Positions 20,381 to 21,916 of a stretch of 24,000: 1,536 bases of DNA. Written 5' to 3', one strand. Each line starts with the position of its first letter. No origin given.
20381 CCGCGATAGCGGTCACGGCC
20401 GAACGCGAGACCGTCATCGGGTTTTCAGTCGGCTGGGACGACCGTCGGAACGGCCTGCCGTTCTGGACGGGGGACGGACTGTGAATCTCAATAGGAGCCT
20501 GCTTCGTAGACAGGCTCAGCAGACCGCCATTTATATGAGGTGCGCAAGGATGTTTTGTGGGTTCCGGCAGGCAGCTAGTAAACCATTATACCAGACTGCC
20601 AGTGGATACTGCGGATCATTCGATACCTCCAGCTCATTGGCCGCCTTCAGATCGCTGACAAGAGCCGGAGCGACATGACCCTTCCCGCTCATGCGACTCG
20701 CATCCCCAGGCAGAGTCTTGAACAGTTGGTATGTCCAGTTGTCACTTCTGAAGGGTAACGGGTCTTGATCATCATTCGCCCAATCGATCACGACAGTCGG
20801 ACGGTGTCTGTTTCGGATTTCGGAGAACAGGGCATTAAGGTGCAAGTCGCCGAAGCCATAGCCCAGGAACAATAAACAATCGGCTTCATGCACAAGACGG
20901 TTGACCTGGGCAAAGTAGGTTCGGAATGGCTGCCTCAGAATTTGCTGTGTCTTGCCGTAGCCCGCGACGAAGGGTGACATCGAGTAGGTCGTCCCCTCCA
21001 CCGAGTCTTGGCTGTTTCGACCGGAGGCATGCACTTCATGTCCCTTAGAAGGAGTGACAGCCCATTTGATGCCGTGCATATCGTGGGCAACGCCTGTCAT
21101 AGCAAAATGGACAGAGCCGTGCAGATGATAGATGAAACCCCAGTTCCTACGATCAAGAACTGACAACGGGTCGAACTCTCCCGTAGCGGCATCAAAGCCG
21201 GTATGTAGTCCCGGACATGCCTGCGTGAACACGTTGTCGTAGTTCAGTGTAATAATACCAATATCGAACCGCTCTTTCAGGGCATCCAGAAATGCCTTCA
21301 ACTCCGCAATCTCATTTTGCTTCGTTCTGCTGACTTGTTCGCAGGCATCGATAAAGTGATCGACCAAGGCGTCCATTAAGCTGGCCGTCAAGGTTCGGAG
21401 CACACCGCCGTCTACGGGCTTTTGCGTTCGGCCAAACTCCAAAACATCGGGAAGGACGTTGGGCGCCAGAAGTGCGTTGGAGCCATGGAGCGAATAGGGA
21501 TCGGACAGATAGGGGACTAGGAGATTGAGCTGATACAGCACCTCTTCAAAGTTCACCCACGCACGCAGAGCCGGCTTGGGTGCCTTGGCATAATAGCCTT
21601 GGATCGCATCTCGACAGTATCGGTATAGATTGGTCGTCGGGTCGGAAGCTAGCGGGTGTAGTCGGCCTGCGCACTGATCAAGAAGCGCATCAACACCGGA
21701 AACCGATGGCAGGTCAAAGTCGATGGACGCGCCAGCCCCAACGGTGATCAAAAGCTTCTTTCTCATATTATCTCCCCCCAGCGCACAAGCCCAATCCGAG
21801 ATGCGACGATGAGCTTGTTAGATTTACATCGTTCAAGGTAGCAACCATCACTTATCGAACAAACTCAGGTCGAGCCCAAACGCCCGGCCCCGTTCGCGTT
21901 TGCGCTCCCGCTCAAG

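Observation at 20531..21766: Low-GC, single-gene SIR2-family island wedged between traG and the relaxase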

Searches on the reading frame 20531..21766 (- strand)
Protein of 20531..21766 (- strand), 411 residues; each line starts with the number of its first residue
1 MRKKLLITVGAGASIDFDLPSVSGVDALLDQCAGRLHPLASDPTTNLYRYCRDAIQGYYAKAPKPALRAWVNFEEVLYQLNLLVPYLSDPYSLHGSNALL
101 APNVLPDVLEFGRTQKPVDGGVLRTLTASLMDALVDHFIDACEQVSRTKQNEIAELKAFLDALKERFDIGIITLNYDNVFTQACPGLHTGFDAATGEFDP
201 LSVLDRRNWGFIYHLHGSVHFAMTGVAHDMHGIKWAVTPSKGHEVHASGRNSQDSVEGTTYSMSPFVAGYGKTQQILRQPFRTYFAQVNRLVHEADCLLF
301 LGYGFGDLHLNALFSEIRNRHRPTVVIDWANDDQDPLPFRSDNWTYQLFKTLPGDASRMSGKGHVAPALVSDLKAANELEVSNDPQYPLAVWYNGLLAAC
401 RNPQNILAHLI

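Call 3: search_protein_families(library=pfam, proteins=[window:20531-21766:-], max_evalue=1)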
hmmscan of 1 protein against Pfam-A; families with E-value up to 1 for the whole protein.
window:20531-21766:- (411 aa): 2 families
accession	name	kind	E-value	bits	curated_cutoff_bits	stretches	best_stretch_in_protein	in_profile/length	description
PF13289.12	SIR2_2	-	6.1e-13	49.5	24.5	1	171-323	3-111/141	SIR2-like domain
PF00205.28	TPP_enzyme_M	-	0.11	12.6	30.4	1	286-328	69-110/137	Thiamine pyrophosphate enzyme, central domain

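Call 4: search_protein_families(library=padloc, proteins=[window:20531-21766:-], max_evalue=1)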
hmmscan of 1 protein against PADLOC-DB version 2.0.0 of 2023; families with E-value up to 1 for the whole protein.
window:20531-21766:- (411 aa): 24 families
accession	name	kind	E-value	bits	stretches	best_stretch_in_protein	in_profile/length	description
PDLC04087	SIR2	-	5.5e-15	53.1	1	114-327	78-284/343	-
PDLC04093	SIR2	-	6.7e-11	39.8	1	130-327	113-302/395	-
PDLC02414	Aga_SIR2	-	7.4e-11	39.9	1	148-329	100-259/313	-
PDLC04082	SIR2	-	3.4e-10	37.4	2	269-327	226-284/345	-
PDLC02408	Aga_SIR2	-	1.1e-09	35.9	2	154-322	136-280/343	Class II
PDLC04078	SIR2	-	7.3e-08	30.4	1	269-327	54-113/171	-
PDLC04083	SIR2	-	1.8e-07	28.4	1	268-327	241-301/371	-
PDLC04077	SIR2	-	2.2e-07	28.9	1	269-327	16-75/135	-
PDLC04096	SIR2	-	3.7e-07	27.9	1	267-327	111-172/230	-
PDLC04092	SIR2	-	4.6e-07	27.5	1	267-327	198-258/318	-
PDLC04085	SIR2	-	1.3e-06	25.6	1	145-313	172-364/463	-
PDLC04091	SIR2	-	6.2e-06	23.7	1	146-327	104-284/345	-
PDLC04094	SIR2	-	2e-05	22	1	143-316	124-281/399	-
PDLC04081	SIR2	-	0.00049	17.4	1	148-312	112-279/345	-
PDLC04088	SIR2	-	0.0006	17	1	227-347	225-343/390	-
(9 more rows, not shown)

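Call 5: search_protein_families(library=ncbifam, proteins=[window:20531-21766:-], max_evalue=1)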
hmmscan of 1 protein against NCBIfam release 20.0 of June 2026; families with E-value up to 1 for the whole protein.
window:20531-21766:- (411 aa): 1 family
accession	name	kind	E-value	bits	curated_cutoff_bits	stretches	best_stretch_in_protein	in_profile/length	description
NF042942.1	SIR2_antiphage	equivalog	0.013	14.5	500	1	260-316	262-316/392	SIR2 family anti-phage-associated protein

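Call 8: search_dna_similar(query=window:20531-21766:-, collection=plasmids, mode=protein, max_rows=30)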
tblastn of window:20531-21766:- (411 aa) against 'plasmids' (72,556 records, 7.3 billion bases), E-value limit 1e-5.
Records with a match: 9; places in all: 9; records where one place covers at least 80% of the query: 6.
Best place of each record, by identity: <60% 9.
By first word of the organism name: Sinorhizobium 4; Afipia 2; Allorhizobium 1; Microvirga 1; Cupriavidus 1.
By predicted mobility (MOB-suite, as given by PLSDB): conjugative 6; non-mobilizable 3.
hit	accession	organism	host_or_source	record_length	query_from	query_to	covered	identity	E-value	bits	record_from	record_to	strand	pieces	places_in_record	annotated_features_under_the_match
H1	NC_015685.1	Afipia carboxidovorans OM5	-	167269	2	336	82%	26.1%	2e-21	104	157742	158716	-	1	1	hypothetical protein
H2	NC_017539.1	Afipia carboxidovorans OM4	-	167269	2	336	82%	26.1%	2e-21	104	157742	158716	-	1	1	hypothetical protein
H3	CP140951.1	Sinorhizobium meliloti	Medicago lupulina,whole organism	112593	1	331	81%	25.9%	8e-20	99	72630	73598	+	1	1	SIR2 family protein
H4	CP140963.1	Sinorhizobium meliloti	Medicago lupulina,whole organism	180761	1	331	81%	25.9%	8e-20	99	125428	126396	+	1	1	SIR2 family protein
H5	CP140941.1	Sinorhizobium meliloti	Medicago lupulina,whole organism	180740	1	331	79%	26.4%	7e-14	103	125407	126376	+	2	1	hypothetical protein (x2)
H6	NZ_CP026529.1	Sinorhizobium meliloti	Medicago sativa L. subsp. ambigua,Cell ...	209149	1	331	81%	25.6%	1e-18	96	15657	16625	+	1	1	SIR2 family protein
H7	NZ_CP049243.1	Allorhizobium pseudoryzae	cell culture,soil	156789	1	331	81%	25.2%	4e-19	97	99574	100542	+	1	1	SIR2 family protein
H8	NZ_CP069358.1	Microvirga sp. VF16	Vachellia farnesiana,Cell culture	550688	4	328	79%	25.2%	4e-19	97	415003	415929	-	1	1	SIR2 family protein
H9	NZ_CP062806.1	Cupriavidus basilensis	Cell culture,Sediment of a freshwater ...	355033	272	410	34%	50.0%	4e-18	94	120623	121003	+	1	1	none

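Call 10: find_homologous_proteins(query=window:20531-21766:-, max_evalue=0.001)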
Query window:20531-21766:- (411 aa): 312 proteins with E <= 0.001 among 6471 candidates; the best 120 are listed.
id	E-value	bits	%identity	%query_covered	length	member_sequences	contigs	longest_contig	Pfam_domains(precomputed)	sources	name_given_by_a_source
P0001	2.2e-228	776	82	99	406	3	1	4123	PF13289.13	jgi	jgi:hypothetical protein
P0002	9.4e-208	708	74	100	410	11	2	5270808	PF13289.13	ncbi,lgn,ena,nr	nr:SIR2 family protein [uncultured Rhodoferax sp.]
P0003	1.7e-207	708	73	100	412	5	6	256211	PF13289.13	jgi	jgi:hypothetical protein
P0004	1.6e-206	704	73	100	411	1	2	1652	PF13289.13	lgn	-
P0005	1.8e-205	701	73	100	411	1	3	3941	PF13289.13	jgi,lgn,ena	-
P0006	3.8e-205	700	73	100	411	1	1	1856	PF13289.13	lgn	-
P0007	7.3e-204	696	72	100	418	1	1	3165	PF13289.13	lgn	-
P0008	2.3e-203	694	72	100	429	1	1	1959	PF13289.13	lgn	-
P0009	4.0e-203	693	74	100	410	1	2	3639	PF13289.13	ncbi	-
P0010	4.7e-203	693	73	100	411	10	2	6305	PF13289.13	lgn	-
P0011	1.5e-202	691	72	100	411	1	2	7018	PF13289.13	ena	-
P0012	1.8e-202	691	72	100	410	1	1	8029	PF13289.13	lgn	-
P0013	4.7e-202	690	72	100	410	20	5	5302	PF13289.13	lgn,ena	-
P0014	5.6e-202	689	73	100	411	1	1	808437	PF13289.13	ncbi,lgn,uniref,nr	ncbi:SIR2 family protein [Burkholderia cepacia]|uniref:SIR2 family protein n=1 Tax=Burkholderia cepa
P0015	9.4e-202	689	72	100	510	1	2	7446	PF13289.13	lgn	-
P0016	1.0e-201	689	71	100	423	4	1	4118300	PF13289.13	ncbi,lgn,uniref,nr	ncbi:SIR2 family protein (plasmid) [Chromobacterium amazonense]|uniref:SIR2 family protein n=2 Tax=C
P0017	9.9e-201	685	73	100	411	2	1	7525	PF13289.13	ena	-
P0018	4.0e-200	683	72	100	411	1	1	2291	PF13289.13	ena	-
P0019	9.2e-200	682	72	100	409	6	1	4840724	PF13289.13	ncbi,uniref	ncbi:SIR2 family protein [Vreelandella sp. F11]|uniref:SIR2 family protein n=1 Tax=Vreelandella sp. 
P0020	3.6e-199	680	72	100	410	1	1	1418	PF13289.13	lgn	-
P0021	3.7e-199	680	71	100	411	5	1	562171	PF13289.13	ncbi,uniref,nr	ncbi:SIR2 family protein [Ectothiorhodospira variabilis]|uniref:SIR2 family protein n=1 Tax=Ectothio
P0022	1.7e-198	678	71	100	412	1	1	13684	PF13289.13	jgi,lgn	jgi:NAD-dependent SIR2 family protein deacetylase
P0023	2.1e-198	678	71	100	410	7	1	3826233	PF13289.13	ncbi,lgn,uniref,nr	ncbi:SIR2 family protein [Burkholderia cepacia]|uniref:SIR2 family protein n=1 Tax=Burkholderia cepa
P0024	1.5e-197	675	72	100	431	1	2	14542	PF13289.13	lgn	-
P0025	2.2e-197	674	71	100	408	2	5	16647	PF13289.13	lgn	-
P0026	3.2e-197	674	72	100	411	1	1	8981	PF13289.13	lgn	-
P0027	1.7e-196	671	70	100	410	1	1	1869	PF13289.13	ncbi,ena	-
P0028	1.9e-196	671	72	100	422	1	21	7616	PF13289.13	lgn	-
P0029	2.6e-196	671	72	100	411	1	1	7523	PF13289.13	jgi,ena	-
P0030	4.4e-195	667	71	100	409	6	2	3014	PF13289.13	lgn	-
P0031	4.0e-194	664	68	100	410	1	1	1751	PF13289.13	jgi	jgi:hypothetical protein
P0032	5.6e-194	663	70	99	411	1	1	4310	PF13289.13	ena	-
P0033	2.5e-193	661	69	100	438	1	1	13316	PF13289.13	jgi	jgi:NAD-dependent SIR2 family protein deacetylase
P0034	1.5e-192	658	70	100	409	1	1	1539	PF13289.13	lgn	-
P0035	2.0e-192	658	70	100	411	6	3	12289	PF13289.13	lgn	-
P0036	6.2e-192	656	70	100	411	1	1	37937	PF13289.13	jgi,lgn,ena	-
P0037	1.7e-191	655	69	100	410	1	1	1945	PF13289.13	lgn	-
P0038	6.0e-191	653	70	100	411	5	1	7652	PF13289.13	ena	-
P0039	2.3e-190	651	69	100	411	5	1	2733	PF13289.13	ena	-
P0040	7.1e-189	646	69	100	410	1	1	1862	PF13289.13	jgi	jgi:SIR2-like domain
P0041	8.5e-189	646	70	100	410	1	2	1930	PF13289.13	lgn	-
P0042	4.1e-187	640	68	100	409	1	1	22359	PF13289.13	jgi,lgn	jgi:NAD-dependent SIR2 family protein deacetylase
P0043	6.7e-187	640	69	100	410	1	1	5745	PF13289.13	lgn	-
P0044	8.9e-187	639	69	100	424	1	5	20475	PF13289.13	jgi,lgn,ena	-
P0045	1.0e-186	639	67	100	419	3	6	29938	PF13289.13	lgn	-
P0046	1.3e-186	639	67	100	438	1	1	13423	PF13289.13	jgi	jgi:hypothetical protein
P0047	2.2e-185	635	67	100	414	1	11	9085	PF13289.13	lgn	-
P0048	6.4e-185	633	69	100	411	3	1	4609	PF13289.13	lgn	-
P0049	1.0e-184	632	66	100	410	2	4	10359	PF13289.13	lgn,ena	-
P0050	2.5e-183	628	67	100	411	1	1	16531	PF13289.13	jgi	jgi:hypothetical protein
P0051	1.7e-181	622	68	100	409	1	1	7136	PF13289.13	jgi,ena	-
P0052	2.1e-181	622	67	100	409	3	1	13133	PF13289.13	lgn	-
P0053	5.0e-181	620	65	100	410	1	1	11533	PF13289.13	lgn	-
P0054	8.9e-181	620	66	100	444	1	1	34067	PF13289.13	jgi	jgi:hypothetical protein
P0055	1.6e-179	615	67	100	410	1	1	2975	PF13289.13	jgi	jgi:hypothetical protein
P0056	7.9e-179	613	67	100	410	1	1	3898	PF13289.13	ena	-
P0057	3.0e-178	611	64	100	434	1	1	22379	PF13289.13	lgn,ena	-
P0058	5.1e-178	610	65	100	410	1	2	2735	PF13289.13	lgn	-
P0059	1.5e-177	609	65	100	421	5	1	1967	PF13289.13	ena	-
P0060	1.6e-177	609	65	100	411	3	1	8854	PF13289.13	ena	-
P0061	1.8e-177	609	64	100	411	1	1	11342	PF13289.13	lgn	-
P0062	3.2e-176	605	65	100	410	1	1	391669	PF13289.13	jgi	-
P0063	5.2e-176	604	66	100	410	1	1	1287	PF13289.13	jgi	-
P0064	5.9e-176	604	66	100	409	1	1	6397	PF13289.13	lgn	-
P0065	2.6e-175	602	65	100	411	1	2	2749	PF13289.13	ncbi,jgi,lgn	jgi:hypothetical protein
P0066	1.9e-174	599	64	100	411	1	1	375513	PF13289.13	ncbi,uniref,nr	ncbi:SIR2 family protein [Dyella choica]|uniref:Uncharacterized protein n=1 Tax=Dyella choica TaxID=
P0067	2.1e-173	595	67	93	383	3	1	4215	PF13289.13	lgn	-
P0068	6.0e-173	594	63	100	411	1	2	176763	PF13289.13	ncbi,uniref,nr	ncbi:hypothetical protein PMNALOAF_3990 [Methylobacterium adhaesivum]|uniref:SIR2 family protein n=1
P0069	1.2e-171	589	63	100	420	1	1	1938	PF13289.13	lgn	-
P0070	7.3e-171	587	66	100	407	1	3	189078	PF13289.13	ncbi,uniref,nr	ncbi:hypothetical protein J2T41_004496 [Pseudomonas citronellolis]|uniref:SIR2 family protein n=1 Ta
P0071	7.5e-171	587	65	100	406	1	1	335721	PF13289.13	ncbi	-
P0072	1.1e-167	576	62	100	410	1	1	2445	PF13289.13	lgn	-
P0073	9.4e-166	570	64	100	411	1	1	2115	PF13289.13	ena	-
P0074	1.5e-165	569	60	100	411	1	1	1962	PF13289.13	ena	-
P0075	5.6e-165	567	62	100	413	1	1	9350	PF13289.13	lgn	-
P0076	2.8e-164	565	65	91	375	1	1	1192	PF13289.13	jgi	jgi:hypothetical protein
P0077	1.0e-162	560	60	100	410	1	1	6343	PF13289.13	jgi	jgi:NAD-dependent SIR2 family protein deacetylase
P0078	1.0e-162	560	60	100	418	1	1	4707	PF13289.13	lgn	-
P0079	1.4e-159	550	59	100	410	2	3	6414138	PF13289.13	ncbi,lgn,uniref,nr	ncbi:SIR2 family protein [Janthinobacterium sp. PLB04]|uniref:SIR2 family protein n=1 Tax=Janthinoba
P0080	2.0e-159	549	59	100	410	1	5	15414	PF13289.13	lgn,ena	-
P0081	1.7e-155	536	59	99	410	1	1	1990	PF13289.13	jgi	-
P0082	8.5e-155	534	59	100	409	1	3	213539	PF13289.13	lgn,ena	-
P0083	7.0e-149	514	100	55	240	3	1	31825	PF13289.13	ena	-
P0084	1.5e-146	507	73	75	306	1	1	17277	PF13289.13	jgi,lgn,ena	-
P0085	2.8e-146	506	57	100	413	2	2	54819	PF13289.13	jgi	jgi:SIR2-like domain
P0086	8.7e-145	501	56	100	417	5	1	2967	PF13289.13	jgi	-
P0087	7.2e-142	491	54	100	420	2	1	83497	PF13289.13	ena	-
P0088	2.4e-141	490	57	95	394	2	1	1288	PF13289.13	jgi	jgi:hypothetical protein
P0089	5.5e-141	488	55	100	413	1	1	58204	PF13289.13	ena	-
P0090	7.0e-141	488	72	70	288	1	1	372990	PF13289.13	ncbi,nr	ncbi:hypothetical protein WK91_20065 [Burkholderia cepacia]|nr:hypothetical protein WK91_20065 [Burk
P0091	1.3e-140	487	57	99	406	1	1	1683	PF13289.13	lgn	-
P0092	6.0e-140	485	53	100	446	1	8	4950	PF13289.13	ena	-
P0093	1.3e-139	484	60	90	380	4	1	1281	PF13289.13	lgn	-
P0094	1.7e-138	480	52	100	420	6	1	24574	PF13289.13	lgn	-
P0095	1.2e-136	474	54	100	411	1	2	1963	PF13289.13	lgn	-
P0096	1.9e-136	474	52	100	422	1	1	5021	PF13289.13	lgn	-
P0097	1.3e-133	464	72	68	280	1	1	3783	PF13289.13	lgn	-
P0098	1.2e-132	461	51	100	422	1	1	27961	PF13289.13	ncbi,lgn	-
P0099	4.7e-131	456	75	64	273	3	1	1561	PF13289.13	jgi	jgi:SIR2-like domain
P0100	2.5e-130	453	50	100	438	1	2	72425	PF13289.13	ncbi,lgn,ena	-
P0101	4.6e-128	446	68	70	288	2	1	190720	PF13289.13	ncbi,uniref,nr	ncbi:SIR2 family protein [Marinobacter salicampi]|uniref:SIR2 family protein n=1 Tax=Marinobacter sa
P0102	1.1e-127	445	64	73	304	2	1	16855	PF13289.13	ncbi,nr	ncbi:SIR2 family protein [Acidiphilium multivorum]|nr:SIR2 family protein [Acidiphilium multivorum]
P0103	2.2e-125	437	52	100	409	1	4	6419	PF13289.13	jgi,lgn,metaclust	metaclust:\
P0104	2.9e-124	433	50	100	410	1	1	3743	PF13289.13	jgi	jgi:hypothetical protein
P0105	3.6e-124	433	73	64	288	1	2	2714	PF13289.13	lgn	-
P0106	8.6e-124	432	48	100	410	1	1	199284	PF13289.13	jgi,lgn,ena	-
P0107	8.6e-118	412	49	100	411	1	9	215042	PF13289.13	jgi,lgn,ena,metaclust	metaclust:\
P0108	3.3e-117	410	48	98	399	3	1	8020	PF13289.13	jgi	-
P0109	3.0e-110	387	45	100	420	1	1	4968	PF13289.13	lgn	-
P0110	3.8e-110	387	46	100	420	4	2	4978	PF13289.13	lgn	-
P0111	9.1e-110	386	45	100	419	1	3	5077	PF13289.13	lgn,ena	-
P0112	1.5e-109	385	45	100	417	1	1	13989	PF13289.13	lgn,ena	-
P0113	1.9e-109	385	46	100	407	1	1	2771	PF13289.13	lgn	-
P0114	2.5e-109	384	46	100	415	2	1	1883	PF13289.13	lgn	-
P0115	4.4e-108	380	46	99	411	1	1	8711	PF13289.13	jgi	-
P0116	1.4e-107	378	44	100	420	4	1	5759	PF13289.13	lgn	-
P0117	3.4e-107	377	45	100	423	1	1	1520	PF13289.13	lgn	-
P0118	5.2e-107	377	46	98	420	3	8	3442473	PF13289.13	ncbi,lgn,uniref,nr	ncbi:SIR2 family protein [Vibrio parahaemolyticus]|uniref:SIR2 family protein n=1 Tax=Vibrio parahae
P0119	2.3e-106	374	45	100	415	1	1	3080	PF13289.13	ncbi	ncbi:SIR2 family protein [candidate division KSB1 bacterium]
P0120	5.7e-106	373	45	100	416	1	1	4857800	PF13289.13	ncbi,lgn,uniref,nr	ncbi:SIR2 family protein [Pectobacterium aroidearum]|uniref:SIR2 family protein n=1 Tax=Pectobacteri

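Call 12: find_related_loci(query=A1, collection=genome_contigs, flank=8000)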
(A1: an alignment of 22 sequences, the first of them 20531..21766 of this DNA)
Query A1 (411 aa) in genome_contigs; peptide patterns used: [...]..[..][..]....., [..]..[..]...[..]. (x = any residue, [..] = any of these).
89 stretches matched a pattern; 53 encode a relative of the query (tblastn E <= 1e-3); 53 distinct loci.
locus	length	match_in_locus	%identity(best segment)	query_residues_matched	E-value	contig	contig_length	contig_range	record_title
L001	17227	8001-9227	74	1-410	0e+0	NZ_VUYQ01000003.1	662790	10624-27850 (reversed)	Dechloromonas sp. CZR5 R5_scaffold3, whole genome shotgun sequence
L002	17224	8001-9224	72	1-410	0e+0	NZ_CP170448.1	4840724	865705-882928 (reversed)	Vreelandella sp. F11 chromosome, complete genome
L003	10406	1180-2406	73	1-410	0e+0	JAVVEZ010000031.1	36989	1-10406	MAG: Pseudomonadales bacterium isolate TamC13-34 NODE_899_length_36989_cov_5.867114, whole genome shotgun sequence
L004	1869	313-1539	70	1-410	0e+0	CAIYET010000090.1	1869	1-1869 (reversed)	MAG: Candidatus Hydrogenedentes bacterium isolate MJ-time_bin-1056 genome assembly, contig: bin-1056:0090/1133, whole ge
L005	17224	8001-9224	69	1-410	0e+0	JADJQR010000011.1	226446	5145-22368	MAG: bacterium isolate Fred_18-Q3-R57-64_MAXAC.288 tig01546736-10-2263270, whole genome shotgun sequence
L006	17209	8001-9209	68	7-410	0e+0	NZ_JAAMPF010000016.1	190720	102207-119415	Marinobacter salicampi strain ISL-40 16, whole genome shotgun sequence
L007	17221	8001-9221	64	2-410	3e-179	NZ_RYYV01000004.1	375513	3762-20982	Dyella choica strain 4 M-K27 scaffold4, whole genome shotgun sequence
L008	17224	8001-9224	63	2-410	4e-177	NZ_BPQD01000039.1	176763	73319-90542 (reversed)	Methylobacterium adhaesivum strain DSM 17169 entry39, whole genome shotgun sequence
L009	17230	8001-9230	47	1-410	1e-116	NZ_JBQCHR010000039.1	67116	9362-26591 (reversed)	MAG: Trinickia sp. isolate bin726 k141_850141, whole genome shotgun sequence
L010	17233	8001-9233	45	1-410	3e-111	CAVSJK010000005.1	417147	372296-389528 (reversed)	MAG: uncultured delta proteobacterium isolate MFD01721.bin.1.248 genome assembly, contig: contig_47592, whole genome sho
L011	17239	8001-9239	40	1-411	3e-99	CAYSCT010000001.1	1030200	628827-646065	MAG TPA_asm: uncultured Ohtaekwangia sp. isolate SRP290908_co2_113 genome assembly, contig: NODE_1_length_1030200_cov_15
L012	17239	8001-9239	40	1-411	2e-98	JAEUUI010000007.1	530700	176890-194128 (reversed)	MAG: Cyclobacteriaceae bacterium isolate new MAG-351 k141_950072, whole genome shotgun sequence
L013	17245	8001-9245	40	2-410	4e-97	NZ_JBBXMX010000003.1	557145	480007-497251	Methylobacterium guangdongense strain SI9 NODE_3_length_557145_cov_38.493903, whole genome shotgun sequence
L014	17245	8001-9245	40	2-410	3e-96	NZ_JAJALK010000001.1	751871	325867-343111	Methylobacterium brachiatum strain B0021 NODE_1_length_751871_cov_60.700105, whole genome shotgun sequence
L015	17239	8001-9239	40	2-410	1e-88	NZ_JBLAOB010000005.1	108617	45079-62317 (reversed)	Xanthobacter sp. AM33 292170L_AM33_NODE_5, whole genome shotgun sequence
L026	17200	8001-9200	31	1-400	4e-47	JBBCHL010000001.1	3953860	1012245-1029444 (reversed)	MAG: Edaphobacter sp. isolate S6_maxb_bin.0 s34.ctg000035l, whole genome shotgun sequence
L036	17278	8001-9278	28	1-410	6e-38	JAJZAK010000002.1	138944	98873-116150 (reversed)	MAG: bacterium isolate FK5.bin95 NODE_93_length_138944_cov_2.148303, whole genome shotgun sequence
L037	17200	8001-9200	29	2-399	9e-38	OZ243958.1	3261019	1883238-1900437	MAG: Alphaproteobacteria bacterium isolate 2e7a10f6-f36c-43d1-a3df-2601a6acf5df genome assembly, chromosome: 1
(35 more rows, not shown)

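Call 16: find_encoding_contigs(protein=window:20531-21766:-, flank=10000, max_places=6)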
Protein window:20531-21766:- (411 aa): 3 contigs read that carry it; 2 places shown.
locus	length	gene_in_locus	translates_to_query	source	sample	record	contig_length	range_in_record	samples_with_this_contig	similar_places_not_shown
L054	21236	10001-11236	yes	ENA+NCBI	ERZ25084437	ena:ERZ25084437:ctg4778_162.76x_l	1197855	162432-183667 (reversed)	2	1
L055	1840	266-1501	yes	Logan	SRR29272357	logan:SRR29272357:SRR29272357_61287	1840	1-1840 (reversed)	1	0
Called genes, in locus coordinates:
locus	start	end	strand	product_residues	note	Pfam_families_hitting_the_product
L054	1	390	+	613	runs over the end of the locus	PF02195:ParB_N, PF17762:HTH_ParB (weak)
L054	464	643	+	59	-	-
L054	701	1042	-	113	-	-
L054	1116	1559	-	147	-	-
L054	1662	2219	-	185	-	-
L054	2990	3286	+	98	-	PF05284:DUF736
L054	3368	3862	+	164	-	-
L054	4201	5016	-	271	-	PF00805:Pentapeptide (weak), PF13576:Pentapeptide_3 (faint), PF13599:Pentapeptide_4, PF25296:Decapeptide (weak), PF00805:Pentapeptide, PF13599:Pentapeptide_4 (weak), PF00805:Pentapeptide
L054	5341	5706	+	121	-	-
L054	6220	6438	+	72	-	-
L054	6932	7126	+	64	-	-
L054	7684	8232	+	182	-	PF21983:NikA-like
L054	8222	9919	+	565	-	PF03432:Relaxase, PF22863:TraI_middle (weak)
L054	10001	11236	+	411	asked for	PF13289:SIR2_2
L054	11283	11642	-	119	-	-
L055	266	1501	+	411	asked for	PF13289:SIR2_2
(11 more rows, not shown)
